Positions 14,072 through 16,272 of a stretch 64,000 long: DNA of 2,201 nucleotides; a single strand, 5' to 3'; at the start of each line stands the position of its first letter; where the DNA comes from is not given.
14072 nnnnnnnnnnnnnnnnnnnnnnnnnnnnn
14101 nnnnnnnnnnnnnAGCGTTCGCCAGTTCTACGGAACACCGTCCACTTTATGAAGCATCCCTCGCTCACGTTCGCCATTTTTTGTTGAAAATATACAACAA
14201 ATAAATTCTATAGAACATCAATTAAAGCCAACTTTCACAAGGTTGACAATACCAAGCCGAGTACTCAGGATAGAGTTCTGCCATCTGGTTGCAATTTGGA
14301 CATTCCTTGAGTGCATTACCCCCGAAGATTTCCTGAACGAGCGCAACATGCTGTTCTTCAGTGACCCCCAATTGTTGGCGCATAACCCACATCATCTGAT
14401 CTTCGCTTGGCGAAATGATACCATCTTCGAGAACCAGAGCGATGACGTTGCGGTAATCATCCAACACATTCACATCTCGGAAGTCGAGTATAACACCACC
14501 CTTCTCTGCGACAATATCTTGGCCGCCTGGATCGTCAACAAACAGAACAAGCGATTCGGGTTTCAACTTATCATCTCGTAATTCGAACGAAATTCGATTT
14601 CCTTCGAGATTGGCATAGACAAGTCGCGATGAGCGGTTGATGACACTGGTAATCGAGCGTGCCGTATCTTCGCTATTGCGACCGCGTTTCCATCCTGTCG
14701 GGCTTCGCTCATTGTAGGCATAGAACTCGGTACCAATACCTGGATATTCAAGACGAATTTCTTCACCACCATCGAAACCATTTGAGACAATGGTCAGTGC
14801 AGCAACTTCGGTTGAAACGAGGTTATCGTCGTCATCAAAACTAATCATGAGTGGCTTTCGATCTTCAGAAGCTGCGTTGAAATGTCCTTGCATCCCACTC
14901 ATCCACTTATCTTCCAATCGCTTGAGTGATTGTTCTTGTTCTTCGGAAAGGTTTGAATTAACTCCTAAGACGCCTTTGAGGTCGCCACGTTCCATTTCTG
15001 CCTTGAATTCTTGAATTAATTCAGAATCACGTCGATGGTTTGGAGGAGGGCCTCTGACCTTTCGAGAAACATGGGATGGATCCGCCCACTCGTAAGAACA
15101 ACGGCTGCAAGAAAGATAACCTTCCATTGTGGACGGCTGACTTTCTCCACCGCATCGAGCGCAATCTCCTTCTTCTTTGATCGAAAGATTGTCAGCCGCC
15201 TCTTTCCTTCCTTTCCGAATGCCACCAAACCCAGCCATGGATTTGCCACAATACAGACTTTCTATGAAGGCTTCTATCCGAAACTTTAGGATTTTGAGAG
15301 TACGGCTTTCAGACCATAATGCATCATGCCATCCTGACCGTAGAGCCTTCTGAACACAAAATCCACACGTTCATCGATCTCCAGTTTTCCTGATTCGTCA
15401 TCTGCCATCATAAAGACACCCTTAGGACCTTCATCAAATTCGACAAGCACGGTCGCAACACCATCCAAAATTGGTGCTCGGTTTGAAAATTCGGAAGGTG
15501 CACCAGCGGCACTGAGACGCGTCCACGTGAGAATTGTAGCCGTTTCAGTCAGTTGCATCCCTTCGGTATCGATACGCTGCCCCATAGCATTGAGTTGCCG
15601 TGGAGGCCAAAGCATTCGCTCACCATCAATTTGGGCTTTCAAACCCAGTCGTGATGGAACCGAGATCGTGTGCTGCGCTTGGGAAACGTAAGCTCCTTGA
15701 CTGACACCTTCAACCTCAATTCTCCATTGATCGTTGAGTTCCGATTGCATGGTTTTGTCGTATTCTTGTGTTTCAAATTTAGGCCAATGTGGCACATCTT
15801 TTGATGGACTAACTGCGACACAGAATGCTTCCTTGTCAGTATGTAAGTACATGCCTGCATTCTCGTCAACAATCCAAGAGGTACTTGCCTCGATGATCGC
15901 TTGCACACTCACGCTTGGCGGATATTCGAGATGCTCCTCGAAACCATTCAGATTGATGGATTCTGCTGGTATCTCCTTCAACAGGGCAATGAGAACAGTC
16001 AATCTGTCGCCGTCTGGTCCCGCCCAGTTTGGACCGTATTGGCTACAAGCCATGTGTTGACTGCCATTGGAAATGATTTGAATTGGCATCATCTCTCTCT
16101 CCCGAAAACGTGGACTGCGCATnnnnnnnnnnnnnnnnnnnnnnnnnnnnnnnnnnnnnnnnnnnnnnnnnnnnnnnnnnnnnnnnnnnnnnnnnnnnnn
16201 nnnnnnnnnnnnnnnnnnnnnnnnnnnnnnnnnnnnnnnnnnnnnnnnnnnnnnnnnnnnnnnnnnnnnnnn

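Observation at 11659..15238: Four-gene co-directional cluster: double zinc-ribbon protein - MreB/Ta0583-like actin - bitopic membrane protein - Sir2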

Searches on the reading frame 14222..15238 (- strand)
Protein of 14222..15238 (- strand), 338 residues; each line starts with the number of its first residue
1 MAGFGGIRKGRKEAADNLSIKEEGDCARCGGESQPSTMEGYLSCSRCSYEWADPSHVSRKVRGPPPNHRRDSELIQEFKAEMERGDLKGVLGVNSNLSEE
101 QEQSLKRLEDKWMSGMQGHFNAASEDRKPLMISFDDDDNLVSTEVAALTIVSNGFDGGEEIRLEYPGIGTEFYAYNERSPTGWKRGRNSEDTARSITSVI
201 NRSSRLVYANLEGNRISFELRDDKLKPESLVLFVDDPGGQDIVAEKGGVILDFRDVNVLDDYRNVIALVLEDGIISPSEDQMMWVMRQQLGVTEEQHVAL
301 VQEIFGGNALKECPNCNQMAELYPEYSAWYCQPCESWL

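Call 3: search_protein_families(library=pfam, proteins=[window:14222-15238:-], max_evalue=0.01)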
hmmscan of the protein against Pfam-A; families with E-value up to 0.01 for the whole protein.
window:14222-15238:- (338 aa): 0 families

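Call 7: find_homologous_proteins(query=window:14222-15238:-, max_evalue=0.001)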
Query window:14222-15238:- (338 aa): 277 proteins with E <= 0.001 among 1369 candidates; the best 120 are listed.
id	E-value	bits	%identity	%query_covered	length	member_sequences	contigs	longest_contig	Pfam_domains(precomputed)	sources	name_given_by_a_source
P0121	2.1e-220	749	95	100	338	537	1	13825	-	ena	-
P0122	8.0e-201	684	87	100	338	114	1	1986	-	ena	-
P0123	1.1e-198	677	85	100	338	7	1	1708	-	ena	-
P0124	6.6e-198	675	86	100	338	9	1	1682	-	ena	-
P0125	3.4e-187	640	81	100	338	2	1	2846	-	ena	-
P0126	2.9e-174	597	75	100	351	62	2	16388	-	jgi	jgi:ribosomal protein L37AE/L43A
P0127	1.2e-173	595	75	100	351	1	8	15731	-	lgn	-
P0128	4.9e-170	583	73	100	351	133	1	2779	-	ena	-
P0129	6.5e-169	579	74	100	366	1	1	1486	-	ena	-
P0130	1.1e-165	569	71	100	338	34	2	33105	-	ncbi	-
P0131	5.8e-165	566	70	100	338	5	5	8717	-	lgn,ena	-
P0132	1.6e-164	565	72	100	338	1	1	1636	-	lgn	-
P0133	1.6e-164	565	72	100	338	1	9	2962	-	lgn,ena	-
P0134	1.8e-164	565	71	100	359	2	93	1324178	-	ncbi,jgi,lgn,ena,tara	tara:strand:+ start:2614 stop:3693 length:1080 start_codon:yes stop_codon:yes gene_type:complete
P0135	1.9e-164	565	72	100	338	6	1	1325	-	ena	-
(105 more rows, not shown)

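Call 21: search_protein_families(library=ncbifam, proteins=[window:14222-15238:-], max_evalue=0.01)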
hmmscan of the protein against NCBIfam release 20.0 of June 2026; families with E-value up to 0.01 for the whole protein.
window:14222-15238:- (338 aa): 1 family
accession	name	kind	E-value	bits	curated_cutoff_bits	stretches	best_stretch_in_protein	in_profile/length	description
NF003058.0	PRK03976.1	equivalog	0.0044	16.9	87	0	19-56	32-69/91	50S ribosomal protein L37ae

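Call 35: predict_structure(alignment_id=A2)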
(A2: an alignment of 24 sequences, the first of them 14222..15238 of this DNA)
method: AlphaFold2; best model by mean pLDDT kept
length: 338 residues; sequences in the alignment: 24
mean_pLDDT: 71.7   pTM: 0.37
mean pLDDT of the five models: 71.7, 71.1, 69.2, 67.2, 62.0
residues with pLDDT >= 90: 37; 70-90: 180; 50-70: 60; < 50: 61
segments of 3 or more residues with pLDDT < 50: 1-10, 12-22, 61-67, 91-94, 115-140
pLDDT, mean of each block of 10 residues (from residue 1): 38 46 65 83 85 71 46 67 56 54 59 45 29 36 79 82 83 80 86 90 90 90 82 78 73 62 82 84 81 85 85 90 89 91
secondary structure, 60 per line:
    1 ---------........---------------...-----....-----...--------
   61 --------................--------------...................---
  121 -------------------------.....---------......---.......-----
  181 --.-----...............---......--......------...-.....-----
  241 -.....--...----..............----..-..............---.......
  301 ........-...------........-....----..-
elements in order: H10-17 E33-35 E41-44 E50-52 H69-84 H99-117 E146-150 E160-165 E169-175 H189-203 E207-212 E215-220 E231-235 E242-246 E249-251 H256-269 H277-290 H294-308 E310-312 E319-323 E328-331

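Call 36: search_protein_representatives(alignment_id=A2)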
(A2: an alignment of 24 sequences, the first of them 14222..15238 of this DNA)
Query: 24 sequences, 338 profile positions. Proteins with E-value up to 0.001 (for the whole library): 122; up to 1e-10: 54; up to 1e-30: 20. The best 122 are listed.
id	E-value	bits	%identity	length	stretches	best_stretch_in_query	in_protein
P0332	8.2e-185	629.9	-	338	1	1-338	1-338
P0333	2.0e-109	382.0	-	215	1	1-209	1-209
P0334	6.7e-79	281.7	-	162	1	6-164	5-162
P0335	5.2e-69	249.1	-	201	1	6-154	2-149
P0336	1.1e-55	205.4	-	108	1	232-338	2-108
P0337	1.6e-51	191.7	-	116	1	163-278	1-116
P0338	7.5e-48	179.6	-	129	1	82-178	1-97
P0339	5.5e-47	176.8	-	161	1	131-280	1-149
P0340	4.2e-46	173.8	-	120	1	116-218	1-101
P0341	1.2e-44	169.0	-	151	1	188-291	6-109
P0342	1.2e-42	162.4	-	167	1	54-157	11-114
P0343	4.7e-39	150.7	-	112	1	1-105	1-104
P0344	4.1e-38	147.6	-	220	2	224-336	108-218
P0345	2.1e-37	145.3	-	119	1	6-95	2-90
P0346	3.3e-36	141.3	-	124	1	174-263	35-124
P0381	6.4e-12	61.5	-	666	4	257-337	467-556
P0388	1.7e-10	56.8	-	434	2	238-302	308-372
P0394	4.6e-09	52.0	-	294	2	253-308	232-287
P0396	1.9e-08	50.0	-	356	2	257-303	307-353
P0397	2.1e-08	49.9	-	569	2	236-304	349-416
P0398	2.4e-08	49.7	-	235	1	251-337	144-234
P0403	9.9e-08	47.7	-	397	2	253-305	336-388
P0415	5.8e-06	41.9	-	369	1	253-338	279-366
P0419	1.3e-05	40.7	-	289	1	254-338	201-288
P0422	2.4e-05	39.9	-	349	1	257-337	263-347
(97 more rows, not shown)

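Call 37: search_protein_families(library=pfam, proteins=[P0381, P0388, P0394, P0396, P0397, P0398, P0403, P0415, P0419, P0422], max_evalue=0.01)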
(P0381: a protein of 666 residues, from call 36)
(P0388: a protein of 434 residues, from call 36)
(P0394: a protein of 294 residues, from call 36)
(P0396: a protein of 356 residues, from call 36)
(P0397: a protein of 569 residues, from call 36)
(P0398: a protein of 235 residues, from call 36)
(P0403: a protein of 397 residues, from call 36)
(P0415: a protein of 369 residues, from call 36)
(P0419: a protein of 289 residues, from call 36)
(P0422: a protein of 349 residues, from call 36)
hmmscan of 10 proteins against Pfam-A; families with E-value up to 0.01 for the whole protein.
P0381 (666 aa): 8 families
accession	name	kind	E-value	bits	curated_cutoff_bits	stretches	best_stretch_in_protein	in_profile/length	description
PF00069.31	Pkinase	-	3.6e-37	128.6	31.7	1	196-411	1-207/263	Protein kinase domain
PF07714.23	PK_Tyr_Ser-Thr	-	1.1e-24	87.5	23.1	1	198-414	3-217/258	Protein tyrosine and serine/threonine kinase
PF03735.19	ENT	-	1.4e-06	28.6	28.5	1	469-517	9-58/71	ENT domain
PF05099.18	TerB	-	0.0011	19.7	24.4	1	434-511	42-117/118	Tellurite resistance protein TerB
PF18912.6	DZR_2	-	0.0028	17.9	27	0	565-627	8-55/56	Double zinc ribbon domain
PF03109.22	ABC1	-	0.004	16.8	22.9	0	272-346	141-217/244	ABC1 atypical kinase-like domain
PF12760.12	Zn_ribbon_IS1595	-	0.0044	17.4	25.4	0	527-554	16-44/46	Transposase zinc-ribbon domain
PF12330.14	Haspin_kinase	-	0.01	15.4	25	0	273-354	182-257/364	Haspin like kinase domain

P0388 (434 aa): 39 families (the best 25 are shown)
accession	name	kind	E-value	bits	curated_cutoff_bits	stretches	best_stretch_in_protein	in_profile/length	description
PF13404.12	HTH_AsnC-type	-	2.9e-26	91.4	27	2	145-185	1-41/42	AsnC-type helix-turn-helix domain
PF13412.12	HTH_24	-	4e-25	87.6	21.9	2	146-188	2-44/48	Winged helix-turn-helix DNA-binding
PF08279.18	HTH_11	-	8.9e-12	45.2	25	2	7-46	4-44/55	HTH domain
PF12840.13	HTH_20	-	4e-09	36.7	27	1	150-189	7-46/51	Helix-turn-helix domain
PF04967.18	HTH_10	-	2.3e-08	34.2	23.1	0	17-40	23-46/53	HTH DNA binding domain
PF03735.19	ENT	-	3.2e-08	33.9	28.5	2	328-375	8-56/71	ENT domain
PF08281.18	Sigma70_r4_2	-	1.7e-07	31.2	25.7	1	155-185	20-50/54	Sigma-70, region 4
PF13542.12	HTH_Tnp_ISL3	-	3.6e-07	30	27.4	1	161-185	27-50/51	Helix-turn-helix domain of transposase family ISL3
PF13384.12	HTH_23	-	5.8e-07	29.6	24.6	1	158-186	14-42/50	Homeodomain-like domain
PF01022.26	HTH_5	-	6.1e-07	29.7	22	0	151-187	6-41/47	Bacterial regulatory protein, arsR family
PF18024.7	HTH_50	-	6.8e-07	29.3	27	1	2-39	9-45/50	Helix-turn-helix domain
PF22451.2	NirdL-like_HTH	-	2.2e-06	27.6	27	0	21-47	20-46/47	Siroheme decarboxylase NirDL-like HTH domain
PF25212.1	HVO_A0114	-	2.7e-06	27.5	27.6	0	6-49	25-68/84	HVO_A0114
PF13518.12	HTH_28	-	3.2e-06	27.5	25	1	157-187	8-38/52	Helix-turn-helix domain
PF08220.18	HTH_DeoR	-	6.7e-06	26.2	21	0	152-188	5-41/57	DeoR-like helix-turn-helix domain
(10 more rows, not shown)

P0394 (294 aa): 15 families
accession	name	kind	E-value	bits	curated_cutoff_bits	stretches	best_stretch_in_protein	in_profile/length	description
PF13404.12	HTH_AsnC-type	-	4.7e-11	42.8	27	1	1-38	4-41/42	AsnC-type helix-turn-helix domain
PF13412.12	HTH_24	-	7.1e-10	38.8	21.9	1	2-44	5-47/48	Winged helix-turn-helix DNA-binding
PF12840.13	HTH_20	-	4.5e-08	33.4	27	1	3-44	7-48/51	Helix-turn-helix domain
PF03735.19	ENT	-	1.5e-07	31.8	28.5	1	251-284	23-56/71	ENT domain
PF05099.18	TerB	-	1e-06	29.5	24.4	0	248-279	85-116/118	Tellurite resistance protein TerB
PF16940.10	Tic110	-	4.1e-05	22.7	27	0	183-230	441-488/574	Chloroplast envelope transporter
PF19802.4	DUF6285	-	5.9e-05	24.1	28.1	0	232-270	47-81/91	Domain of unknown function (DUF6285)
PF01022.26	HTH_5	-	0.00026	21.2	22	1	4-44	6-45/47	Bacterial regulatory protein, arsR family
PF13542.12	HTH_Tnp_ISL3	-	0.00032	20.5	27.4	1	5-37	20-49/51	Helix-turn-helix domain of transposase family ISL3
PF13921.12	Myb_DNA-bind_6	-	0.00069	20.2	22.9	0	2-40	5-44/60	Myb-like DNA-binding domain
PF22775.2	GA_3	-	0.0016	19.4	27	0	187-229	27-69/100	GA-like domain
PF13545.12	HTH_Crp_2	-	0.0018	18.7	27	1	18-45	26-53/70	Crp-like helix-turn-helix domain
PF01047.28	MarR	-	0.0025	18.1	24.6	0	3-47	6-50/59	MarR family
PF25212.1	HVO_A0114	-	0.0056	16.9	27.6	0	4-46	26-68/84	HVO_A0114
PF22451.2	NirdL-like_HTH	-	0.0058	16.6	27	0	17-44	19-46/47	Siroheme decarboxylase NirDL-like HTH domain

P0396 (356 aa): 4 families
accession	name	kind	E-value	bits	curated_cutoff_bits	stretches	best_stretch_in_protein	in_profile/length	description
PF03735.19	ENT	-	2.4e-08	34.3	28.5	1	256-316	9-68/71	ENT domain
PF05099.18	TerB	-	1.4e-05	25.7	24.4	0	266-296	85-115/118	Tellurite resistance protein TerB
PF19802.4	DUF6285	-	0.00013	23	28.1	0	292-339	33-79/91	Domain of unknown function (DUF6285)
PF16940.10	Tic110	-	0.00043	19.4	27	0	251-304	435-488/574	Chloroplast envelope transporter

P0397 (569 aa): 2 families
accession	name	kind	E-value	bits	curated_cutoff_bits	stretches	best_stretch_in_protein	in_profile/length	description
PF05099.18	TerB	-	0.00052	20.7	24.4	0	337-411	40-115/118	Tellurite resistance protein TerB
PF04391.17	DUF533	-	0.00088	19.3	29.6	0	443-484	75-116/178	Protein of unknown function (DUF533)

P0398 (235 aa): 0 families

P0403 (397 aa): 11 families
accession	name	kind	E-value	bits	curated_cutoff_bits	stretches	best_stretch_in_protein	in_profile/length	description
PF13404.12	HTH_AsnC-type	-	7.4e-09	35.7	27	1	100-140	1-41/42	AsnC-type helix-turn-helix domain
PF13412.12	HTH_24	-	8.5e-08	32.1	21.9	1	100-140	1-41/48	Winged helix-turn-helix DNA-binding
PF03735.19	ENT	-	2.3e-07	31.2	28.5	1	341-392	8-60/71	ENT domain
PF22775.2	GA_3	-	1.8e-05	25.6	27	0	347-388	27-68/100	GA-like domain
PF19802.4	DUF6285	-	3.4e-05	24.9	28.1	0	338-373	47-80/91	Domain of unknown function (DUF6285)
PF12840.13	HTH_20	-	0.00014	22.2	27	1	105-141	7-43/51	Helix-turn-helix domain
PF16940.10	Tic110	-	0.0012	17.9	27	0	342-381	440-479/574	Chloroplast envelope transporter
PF05099.18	TerB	-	0.0018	19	24.4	0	352-382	85-115/118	Tellurite resistance protein TerB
PF08279.18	HTH_11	-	0.0029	17.9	25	0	106-139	4-38/55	HTH domain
PF01022.26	HTH_5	-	0.0071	16.6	22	0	106-140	6-39/47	Bacterial regulatory protein, arsR family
PF01498.24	HTH_Tnp_Tc3_2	-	0.0097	16.6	31.5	0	106-140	3-42/72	Transposase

P0415 (369 aa): 2 families
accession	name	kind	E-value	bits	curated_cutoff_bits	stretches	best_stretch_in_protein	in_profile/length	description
PF25164.1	CoiA_N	-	0.0013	18.6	26.3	0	328-346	7-25/50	Competence protein CoiA, N-terminal domain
PF20176.3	DUF6541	-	0.0042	15.9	29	1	47-144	370-467/646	Family of unknown function (DUF6541)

P0419 (289 aa): 0 families

P0422 (349 aa): 0 families

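Call 68: fold_search(model_id=the predicted structure, library=pdb)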
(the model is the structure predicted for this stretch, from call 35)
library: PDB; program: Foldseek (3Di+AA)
matches with E <= 10: 591; with E <= 0.001: 0
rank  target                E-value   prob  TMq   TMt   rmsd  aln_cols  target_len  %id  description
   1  4nx9                  1.9e-03  0.97  0.23  0.27  25.8       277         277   14  Crystal structure of Pseudomonas aeruginosa flagellin FliC (released 2014-01-29)
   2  9cba                  9.8e-03  0.98  0.22  0.17   6.4       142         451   13  Bacteriophage PhiTE contracted tail (released 2025-04-16)
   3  7y1c_Y                1.5e-02  1.00  0.22  0.10   5.0       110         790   14  CryoEM structure of Klebsiella phage Kp9 tail complex applied with C6 symmetry (released 2023-06-14)
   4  9vvr_d                2.9e-02  0.92  0.20  0.10   9.3       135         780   12  Structure of the bacteriophage E1004 tail (released 2025-11-12)
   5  9vvr_V                3.0e-02  0.91  0.20  0.10   9.3       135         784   12  Structure of the bacteriophage E1004 tail (released 2025-11-12)
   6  9cb9_A                3.2e-02  0.93  0.19  0.14   5.6       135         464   10  Bacteriophage PhiTE extended tail (released 2025-04-16)
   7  9mt4_Q                5.5e-02  0.44  0.20  0.15  11.7       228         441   10  Connector structure of phage JohannRWettstein (Bas63) (released 2025-11-19)
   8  9cuy_A                7.9e-02  0.93  0.20  0.16   5.8       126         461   10  Bacteriophage PhiTE extended baseplate (released 2025-04-16)
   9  8i4m_A                8.4e-02  0.82  0.16  0.08   7.6       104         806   10  Portal-tail complex structure of the Cyanophage P-SCSP1u (released 2023-11-01)
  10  5jw4_R                1.0e-01  0.33  0.13  0.23   9.0       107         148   13  Structure of MEDI8852 Fab Fragment in Complex with H5 HA (released 2016-08-03)
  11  8vqd_B                1.3e-01  0.28  0.14  0.31   8.8       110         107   16  HER2 S310F in complex with TL1 Fab (released 2024-10-09)
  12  2fmm_E                1.6e-01  0.90  0.13  0.35  10.7        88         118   16  Crystal Structure of EMSY-HP1 complex (released 2006-05-23)
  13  6skf_Bg               1.7e-01  0.72  0.09  0.31  18.3        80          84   18  Cryo-EM Structure of T. kodakarensis 70S ribosome (released 2020-07-29)
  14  7kc1_F                1.9e-01  0.23  0.13  0.31   8.9       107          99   13  Cryo-EM structure of SRR2899884.46167H+MEDI8852L fab in complex with Victoria HA (released 2021-05-12)
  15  1uz3_B                2.2e-01  0.98  0.13  0.42   5.3        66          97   17  Crystal structure of novel protein EMSY (released 2005-10-13)
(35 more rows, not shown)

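Call 83: search_protein_families(library=padloc, proteins=[window:14222-15238:-], max_evalue=0.01)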
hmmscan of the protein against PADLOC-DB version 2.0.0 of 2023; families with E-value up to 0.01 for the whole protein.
window:14222-15238:- (338 aa): 0 families

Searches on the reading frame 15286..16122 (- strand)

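Call 3: search_protein_families(library=pfam, proteins=[window:15286-16122:-], max_evalue=0.01)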
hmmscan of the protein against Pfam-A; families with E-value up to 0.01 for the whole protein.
window:15286-16122:- (278 aa): 1 family
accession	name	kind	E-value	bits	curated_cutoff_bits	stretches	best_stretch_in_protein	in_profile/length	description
PF01796.24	OB_ChsH2_C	-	0.00073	19.9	27.1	1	191-258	4-65/65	ChsH2, C-terminal OB-fold domain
